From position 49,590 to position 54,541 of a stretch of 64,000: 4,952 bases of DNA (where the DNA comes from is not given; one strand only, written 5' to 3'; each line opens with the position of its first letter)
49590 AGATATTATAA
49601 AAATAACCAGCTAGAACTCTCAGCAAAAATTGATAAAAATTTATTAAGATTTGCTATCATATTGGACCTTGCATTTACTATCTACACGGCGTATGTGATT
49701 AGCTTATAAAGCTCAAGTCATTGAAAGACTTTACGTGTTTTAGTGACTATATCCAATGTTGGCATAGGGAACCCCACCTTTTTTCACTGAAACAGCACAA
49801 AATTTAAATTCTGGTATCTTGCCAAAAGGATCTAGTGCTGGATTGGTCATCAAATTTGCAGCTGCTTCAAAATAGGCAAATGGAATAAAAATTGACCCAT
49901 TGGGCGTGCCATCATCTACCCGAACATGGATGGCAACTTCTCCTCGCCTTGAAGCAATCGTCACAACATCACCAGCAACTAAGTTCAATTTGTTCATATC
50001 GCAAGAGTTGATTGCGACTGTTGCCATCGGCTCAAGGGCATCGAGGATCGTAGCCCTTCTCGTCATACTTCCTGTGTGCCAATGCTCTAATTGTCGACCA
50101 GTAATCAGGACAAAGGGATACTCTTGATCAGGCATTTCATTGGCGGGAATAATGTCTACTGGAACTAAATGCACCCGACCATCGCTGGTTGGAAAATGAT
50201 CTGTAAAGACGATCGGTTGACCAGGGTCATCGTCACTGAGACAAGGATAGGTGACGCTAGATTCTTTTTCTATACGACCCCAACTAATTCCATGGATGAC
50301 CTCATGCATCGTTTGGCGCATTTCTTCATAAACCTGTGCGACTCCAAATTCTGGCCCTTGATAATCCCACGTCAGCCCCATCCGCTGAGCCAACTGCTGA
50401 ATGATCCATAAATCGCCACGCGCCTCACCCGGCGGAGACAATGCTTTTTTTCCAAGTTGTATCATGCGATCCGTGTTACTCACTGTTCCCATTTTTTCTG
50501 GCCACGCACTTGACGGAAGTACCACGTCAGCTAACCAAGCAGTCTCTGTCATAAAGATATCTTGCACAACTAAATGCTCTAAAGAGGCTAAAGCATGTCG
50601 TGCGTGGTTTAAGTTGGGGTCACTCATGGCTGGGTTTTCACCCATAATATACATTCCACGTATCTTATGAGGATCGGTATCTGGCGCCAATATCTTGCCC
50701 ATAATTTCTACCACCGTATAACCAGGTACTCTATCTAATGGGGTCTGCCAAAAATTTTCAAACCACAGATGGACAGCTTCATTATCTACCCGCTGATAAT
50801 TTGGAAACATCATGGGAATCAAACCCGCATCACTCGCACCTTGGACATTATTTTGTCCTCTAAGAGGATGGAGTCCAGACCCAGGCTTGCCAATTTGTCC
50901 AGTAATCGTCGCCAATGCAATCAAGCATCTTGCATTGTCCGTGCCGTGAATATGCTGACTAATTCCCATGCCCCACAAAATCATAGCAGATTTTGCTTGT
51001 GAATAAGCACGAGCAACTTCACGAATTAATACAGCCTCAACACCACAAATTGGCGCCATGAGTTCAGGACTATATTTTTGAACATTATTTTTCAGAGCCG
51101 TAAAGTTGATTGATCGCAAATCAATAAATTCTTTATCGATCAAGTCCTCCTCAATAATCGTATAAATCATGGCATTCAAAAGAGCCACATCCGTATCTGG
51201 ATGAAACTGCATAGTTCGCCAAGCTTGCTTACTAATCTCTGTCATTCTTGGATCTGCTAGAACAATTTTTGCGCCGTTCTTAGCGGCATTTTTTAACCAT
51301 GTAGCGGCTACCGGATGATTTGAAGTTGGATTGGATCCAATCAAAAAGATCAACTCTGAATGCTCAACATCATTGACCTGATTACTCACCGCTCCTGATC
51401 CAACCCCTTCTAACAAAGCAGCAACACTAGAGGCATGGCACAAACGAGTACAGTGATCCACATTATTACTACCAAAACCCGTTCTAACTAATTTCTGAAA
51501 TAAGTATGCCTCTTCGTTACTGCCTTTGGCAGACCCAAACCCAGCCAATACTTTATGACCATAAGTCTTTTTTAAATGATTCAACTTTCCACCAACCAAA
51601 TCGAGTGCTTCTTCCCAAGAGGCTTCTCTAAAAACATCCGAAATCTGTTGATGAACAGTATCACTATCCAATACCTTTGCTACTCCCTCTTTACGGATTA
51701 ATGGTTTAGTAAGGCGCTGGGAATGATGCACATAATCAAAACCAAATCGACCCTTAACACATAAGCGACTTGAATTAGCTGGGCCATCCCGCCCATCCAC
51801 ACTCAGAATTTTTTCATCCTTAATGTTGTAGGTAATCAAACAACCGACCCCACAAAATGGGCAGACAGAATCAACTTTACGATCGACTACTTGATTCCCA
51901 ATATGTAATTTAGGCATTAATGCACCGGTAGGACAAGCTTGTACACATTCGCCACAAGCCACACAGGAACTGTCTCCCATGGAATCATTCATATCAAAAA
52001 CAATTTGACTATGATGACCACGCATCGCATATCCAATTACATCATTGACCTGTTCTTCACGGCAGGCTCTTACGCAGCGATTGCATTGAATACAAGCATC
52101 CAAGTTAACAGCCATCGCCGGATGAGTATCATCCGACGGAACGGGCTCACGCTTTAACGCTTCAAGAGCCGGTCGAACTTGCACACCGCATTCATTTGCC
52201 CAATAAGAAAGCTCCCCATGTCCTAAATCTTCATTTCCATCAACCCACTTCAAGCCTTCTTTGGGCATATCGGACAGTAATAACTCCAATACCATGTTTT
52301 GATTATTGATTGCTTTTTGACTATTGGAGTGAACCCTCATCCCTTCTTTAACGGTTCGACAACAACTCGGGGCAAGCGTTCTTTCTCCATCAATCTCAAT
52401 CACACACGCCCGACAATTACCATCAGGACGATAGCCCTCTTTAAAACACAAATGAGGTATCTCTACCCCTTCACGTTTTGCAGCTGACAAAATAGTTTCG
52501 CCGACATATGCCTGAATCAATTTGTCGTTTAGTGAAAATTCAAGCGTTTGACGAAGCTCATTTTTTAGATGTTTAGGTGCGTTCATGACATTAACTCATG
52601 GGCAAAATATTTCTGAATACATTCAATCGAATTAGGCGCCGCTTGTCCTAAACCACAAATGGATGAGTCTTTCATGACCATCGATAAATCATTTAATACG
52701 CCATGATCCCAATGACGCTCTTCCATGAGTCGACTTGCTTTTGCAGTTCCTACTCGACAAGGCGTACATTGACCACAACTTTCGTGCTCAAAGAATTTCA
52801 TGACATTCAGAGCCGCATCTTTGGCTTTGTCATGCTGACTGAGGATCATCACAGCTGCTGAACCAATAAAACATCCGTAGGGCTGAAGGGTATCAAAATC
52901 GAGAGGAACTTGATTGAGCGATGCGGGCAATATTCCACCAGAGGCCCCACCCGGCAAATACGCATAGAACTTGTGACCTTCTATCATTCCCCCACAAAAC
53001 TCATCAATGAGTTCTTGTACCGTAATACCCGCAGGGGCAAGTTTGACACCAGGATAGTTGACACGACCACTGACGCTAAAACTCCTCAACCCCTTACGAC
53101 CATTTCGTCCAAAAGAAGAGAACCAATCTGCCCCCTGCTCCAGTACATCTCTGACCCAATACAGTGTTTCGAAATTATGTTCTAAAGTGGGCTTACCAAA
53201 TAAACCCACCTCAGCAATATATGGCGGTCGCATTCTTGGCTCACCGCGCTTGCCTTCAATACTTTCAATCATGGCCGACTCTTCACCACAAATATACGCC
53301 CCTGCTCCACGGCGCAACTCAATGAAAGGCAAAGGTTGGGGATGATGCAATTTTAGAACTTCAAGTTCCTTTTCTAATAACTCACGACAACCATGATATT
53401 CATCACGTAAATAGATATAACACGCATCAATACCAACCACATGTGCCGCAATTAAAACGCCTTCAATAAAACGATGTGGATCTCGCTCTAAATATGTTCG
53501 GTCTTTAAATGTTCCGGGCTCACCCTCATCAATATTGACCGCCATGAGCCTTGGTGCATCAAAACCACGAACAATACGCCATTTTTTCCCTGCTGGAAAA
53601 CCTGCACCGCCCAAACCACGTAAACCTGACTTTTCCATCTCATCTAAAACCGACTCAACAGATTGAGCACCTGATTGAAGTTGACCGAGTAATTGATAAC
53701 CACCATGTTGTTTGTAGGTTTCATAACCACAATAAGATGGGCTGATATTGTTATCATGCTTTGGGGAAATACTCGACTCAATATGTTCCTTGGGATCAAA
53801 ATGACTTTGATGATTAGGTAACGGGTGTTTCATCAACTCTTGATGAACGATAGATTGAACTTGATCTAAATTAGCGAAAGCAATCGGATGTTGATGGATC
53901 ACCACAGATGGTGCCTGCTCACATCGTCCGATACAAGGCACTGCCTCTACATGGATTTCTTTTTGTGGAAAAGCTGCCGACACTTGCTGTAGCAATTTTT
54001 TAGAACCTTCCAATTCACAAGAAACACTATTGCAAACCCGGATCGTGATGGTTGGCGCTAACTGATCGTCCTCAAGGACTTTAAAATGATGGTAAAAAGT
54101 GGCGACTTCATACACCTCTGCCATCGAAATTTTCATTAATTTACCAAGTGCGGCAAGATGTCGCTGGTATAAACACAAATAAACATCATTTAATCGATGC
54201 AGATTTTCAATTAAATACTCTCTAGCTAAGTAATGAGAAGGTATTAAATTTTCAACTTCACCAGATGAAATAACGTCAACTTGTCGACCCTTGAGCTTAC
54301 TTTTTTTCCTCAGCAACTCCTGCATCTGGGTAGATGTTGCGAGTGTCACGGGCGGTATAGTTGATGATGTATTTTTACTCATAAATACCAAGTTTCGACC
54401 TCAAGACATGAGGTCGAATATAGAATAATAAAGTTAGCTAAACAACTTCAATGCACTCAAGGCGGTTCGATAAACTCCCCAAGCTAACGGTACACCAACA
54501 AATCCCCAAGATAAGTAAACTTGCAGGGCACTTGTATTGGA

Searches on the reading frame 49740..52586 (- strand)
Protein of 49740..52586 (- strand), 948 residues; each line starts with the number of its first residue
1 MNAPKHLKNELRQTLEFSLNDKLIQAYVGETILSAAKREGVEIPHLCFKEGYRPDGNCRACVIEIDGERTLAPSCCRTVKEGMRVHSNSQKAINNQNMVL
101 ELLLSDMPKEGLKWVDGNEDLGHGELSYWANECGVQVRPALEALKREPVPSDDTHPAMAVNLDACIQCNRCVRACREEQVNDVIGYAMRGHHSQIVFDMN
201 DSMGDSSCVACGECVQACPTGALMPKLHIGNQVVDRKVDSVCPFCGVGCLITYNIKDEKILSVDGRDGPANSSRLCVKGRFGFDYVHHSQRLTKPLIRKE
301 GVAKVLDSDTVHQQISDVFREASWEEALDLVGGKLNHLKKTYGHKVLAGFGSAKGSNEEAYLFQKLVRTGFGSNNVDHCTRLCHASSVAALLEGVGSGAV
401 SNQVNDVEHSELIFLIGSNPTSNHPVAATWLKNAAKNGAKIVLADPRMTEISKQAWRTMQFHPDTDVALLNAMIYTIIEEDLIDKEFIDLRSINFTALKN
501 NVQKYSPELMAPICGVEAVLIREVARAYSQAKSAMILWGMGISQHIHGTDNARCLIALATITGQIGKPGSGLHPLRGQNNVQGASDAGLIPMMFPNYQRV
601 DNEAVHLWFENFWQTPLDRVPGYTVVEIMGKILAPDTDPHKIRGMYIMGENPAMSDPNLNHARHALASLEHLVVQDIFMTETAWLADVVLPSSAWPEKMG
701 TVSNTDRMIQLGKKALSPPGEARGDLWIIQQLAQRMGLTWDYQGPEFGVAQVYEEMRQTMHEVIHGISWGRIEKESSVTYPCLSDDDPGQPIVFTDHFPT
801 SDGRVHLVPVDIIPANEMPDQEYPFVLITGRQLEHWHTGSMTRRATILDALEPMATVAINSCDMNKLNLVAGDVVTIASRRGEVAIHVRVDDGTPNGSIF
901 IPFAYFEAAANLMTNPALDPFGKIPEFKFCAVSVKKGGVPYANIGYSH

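Call 59: search_protein_families(library=ncbifam, proteins=[window:49740-52586:-], max_evalue=1e-30)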
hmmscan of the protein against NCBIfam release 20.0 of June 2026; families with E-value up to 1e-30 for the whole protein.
window:49740-52586:- (948 aa): 20 families
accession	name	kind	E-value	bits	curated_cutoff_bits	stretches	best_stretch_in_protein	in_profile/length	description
TIGR01591.1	Fdh-alpha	equivalog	2.7e-216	719.7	666.25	1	241-934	2-672/672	formate dehydrogenase subunit alpha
NF047855.1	AssmNtatRedNasC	equivalog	2.6e-139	465.6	1100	1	234-935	17-707/708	assimilatory nitrate reductase catalytic subunit NasC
NF041323.1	Nitr_red_NasA_Halo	equivalog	4.6e-99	332.8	1000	1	269-934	30-672/673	assimilatory nitrate reductase NasA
NF010055.0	PRK13532.1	equivalog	6e-96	322.5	904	1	240-489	45-288/830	nitrate reductase catalytic subunit NapA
TIGR01706.1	NAPA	equivalog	1.3e-93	314.8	930.55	1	221-490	25-289/830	periplasmic nitrate reductase subunit alpha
NF041513.1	formate_DH_Act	exception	2.1e-81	274.2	1400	1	212-488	21-291/1067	formate dehydrogenase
TIGR01553.1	formate-DH-alph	equivalog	4e-80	269.9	814.2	1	236-489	43-301/1009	formate dehydrogenase-N subunit alpha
TIGR01701.1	Fdhalpha-like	subfamily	2.4e-79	267.4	582.15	1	313-935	107-742/744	FdhF/YdeP family oxidoreductase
TIGR01973.1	NuoG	equivalog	2.9e-73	247.7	470.05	1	20-732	4-606/606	NADH-quinone oxidoreductase subunit NuoG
NF005895.0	PRK07860.1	equivalog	1.4e-58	198.6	802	1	11-744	14-666/811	NADH-quinone oxidoreductase subunit G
NF012032.0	PRK15488.1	equivalog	2e-58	198.1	694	1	209-743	14-534/759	thiosulfate reductase PhsA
TIGR02166.1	dmsA_ynfE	subfamily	6.6e-50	170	777.7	1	235-743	42-564/794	DMSO/selenate family reductase complex A subunit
NF040763.1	FeFe_hydrog_A6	exception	7.9e-50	169.8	765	1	17-229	3-211/571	NADH-dependent [FeFe] hydrogenase, group A6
TIGR00509.1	bisC_fam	subfamily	3.9e-46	157.7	1017.55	1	255-742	11-516/772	molybdopterin guanine dinucleotide-containing S/N-oxide reductase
NF007406.0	PRK09939.1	equivalog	8e-45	153.2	1473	1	312-670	115-484/759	acid resistance putative oxidoreductase YdeP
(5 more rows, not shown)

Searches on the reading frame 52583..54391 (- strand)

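Call 59: search_protein_families(library=ncbifam, proteins=[window:52583-54391:-], max_evalue=1e-30)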
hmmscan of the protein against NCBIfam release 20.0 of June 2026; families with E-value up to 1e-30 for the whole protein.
window:52583-54391:- (602 aa): 3 families
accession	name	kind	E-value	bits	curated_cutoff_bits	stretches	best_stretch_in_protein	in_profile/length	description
TIGR01959.1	nuoF_fam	equivalog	1.7e-105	352.8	558.65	1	222-600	13-406/410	NADH-quinone oxidoreductase subunit NuoF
NF010120.0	PRK13596.1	equivalog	9e-95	317.7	389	1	243-600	38-413/433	NADH-quinone oxidoreductase subunit NuoF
NF008436.0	PRK11278.1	equivalog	5.8e-70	236.4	749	1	224-599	28-421/448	NADH-quinone oxidoreductase subunit NuoF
